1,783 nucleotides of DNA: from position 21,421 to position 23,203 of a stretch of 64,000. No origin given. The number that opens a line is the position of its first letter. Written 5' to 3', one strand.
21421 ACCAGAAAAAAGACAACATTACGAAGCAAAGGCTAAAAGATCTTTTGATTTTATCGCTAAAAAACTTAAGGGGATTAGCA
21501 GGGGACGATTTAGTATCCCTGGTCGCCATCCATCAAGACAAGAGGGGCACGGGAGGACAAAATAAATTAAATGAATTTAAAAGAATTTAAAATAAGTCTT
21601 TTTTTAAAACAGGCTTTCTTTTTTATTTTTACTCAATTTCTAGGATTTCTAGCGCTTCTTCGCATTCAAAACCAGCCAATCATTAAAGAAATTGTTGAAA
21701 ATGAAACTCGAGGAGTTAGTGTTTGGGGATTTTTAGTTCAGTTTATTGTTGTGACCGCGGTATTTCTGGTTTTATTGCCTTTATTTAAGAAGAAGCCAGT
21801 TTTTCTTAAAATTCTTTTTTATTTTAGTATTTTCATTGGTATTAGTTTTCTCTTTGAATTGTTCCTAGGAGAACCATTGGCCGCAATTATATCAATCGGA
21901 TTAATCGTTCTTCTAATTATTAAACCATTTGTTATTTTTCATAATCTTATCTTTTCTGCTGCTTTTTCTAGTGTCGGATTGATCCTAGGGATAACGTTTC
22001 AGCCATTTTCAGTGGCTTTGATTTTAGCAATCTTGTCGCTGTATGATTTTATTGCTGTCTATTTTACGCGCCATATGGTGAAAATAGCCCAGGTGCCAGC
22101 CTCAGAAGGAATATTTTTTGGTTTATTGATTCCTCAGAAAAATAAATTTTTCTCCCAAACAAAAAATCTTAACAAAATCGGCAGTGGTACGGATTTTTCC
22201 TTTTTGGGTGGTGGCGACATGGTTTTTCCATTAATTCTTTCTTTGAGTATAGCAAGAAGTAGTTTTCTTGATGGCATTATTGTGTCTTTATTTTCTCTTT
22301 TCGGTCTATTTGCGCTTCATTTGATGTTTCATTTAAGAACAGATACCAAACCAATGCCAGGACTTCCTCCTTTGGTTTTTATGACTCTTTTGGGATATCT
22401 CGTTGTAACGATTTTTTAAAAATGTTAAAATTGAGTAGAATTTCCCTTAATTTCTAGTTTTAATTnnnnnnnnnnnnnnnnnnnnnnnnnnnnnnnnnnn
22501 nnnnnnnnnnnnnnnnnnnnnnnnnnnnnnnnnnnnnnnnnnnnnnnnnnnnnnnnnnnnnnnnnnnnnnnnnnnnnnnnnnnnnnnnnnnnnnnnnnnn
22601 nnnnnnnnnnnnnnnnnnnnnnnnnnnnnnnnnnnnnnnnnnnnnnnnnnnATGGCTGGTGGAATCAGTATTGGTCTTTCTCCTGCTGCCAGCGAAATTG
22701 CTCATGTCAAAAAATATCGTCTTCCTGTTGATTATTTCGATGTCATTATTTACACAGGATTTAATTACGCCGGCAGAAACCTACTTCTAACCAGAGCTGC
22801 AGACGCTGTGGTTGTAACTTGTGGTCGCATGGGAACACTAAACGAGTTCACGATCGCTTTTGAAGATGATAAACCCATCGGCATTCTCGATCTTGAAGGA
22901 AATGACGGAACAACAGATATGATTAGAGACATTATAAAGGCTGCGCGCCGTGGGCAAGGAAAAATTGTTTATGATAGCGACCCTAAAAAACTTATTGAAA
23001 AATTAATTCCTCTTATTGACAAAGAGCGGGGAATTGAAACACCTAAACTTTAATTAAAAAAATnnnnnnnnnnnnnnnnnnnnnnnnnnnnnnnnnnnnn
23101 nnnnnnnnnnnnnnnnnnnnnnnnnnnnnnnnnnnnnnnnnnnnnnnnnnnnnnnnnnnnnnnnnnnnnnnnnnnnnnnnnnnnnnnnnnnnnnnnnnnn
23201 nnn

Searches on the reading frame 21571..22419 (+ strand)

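Call 31: search_protein_families(library=pfam, proteins=[window:21571-22419:+], max_evalue=0.01)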
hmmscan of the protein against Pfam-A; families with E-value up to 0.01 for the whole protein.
window:21571-22419:+ (282 aa): 1 family
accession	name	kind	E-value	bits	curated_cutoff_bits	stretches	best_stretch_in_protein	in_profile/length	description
PF06550.16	SPP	-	1e-13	51.9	23.9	1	19-281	5-279/283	Signal-peptide peptidase, presenilin aspartyl protease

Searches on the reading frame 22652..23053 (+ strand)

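Call 71: search_protein_families(library=pfam, proteins=[window:22652-23053:+], max_evalue=0.01)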
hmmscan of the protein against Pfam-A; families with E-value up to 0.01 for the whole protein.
window:22652-23053:+ (133 aa): 2 families
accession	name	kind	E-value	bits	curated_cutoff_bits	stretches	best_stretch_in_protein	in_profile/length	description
PF18306.6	LDcluster4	-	5.5e-19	68.7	26.3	1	2-115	54-151/151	SLOG cluster4 family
PF03641.19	Lysine_decarbox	-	0.0043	17.7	27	1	40-80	43-89/131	Possible lysine decarboxylase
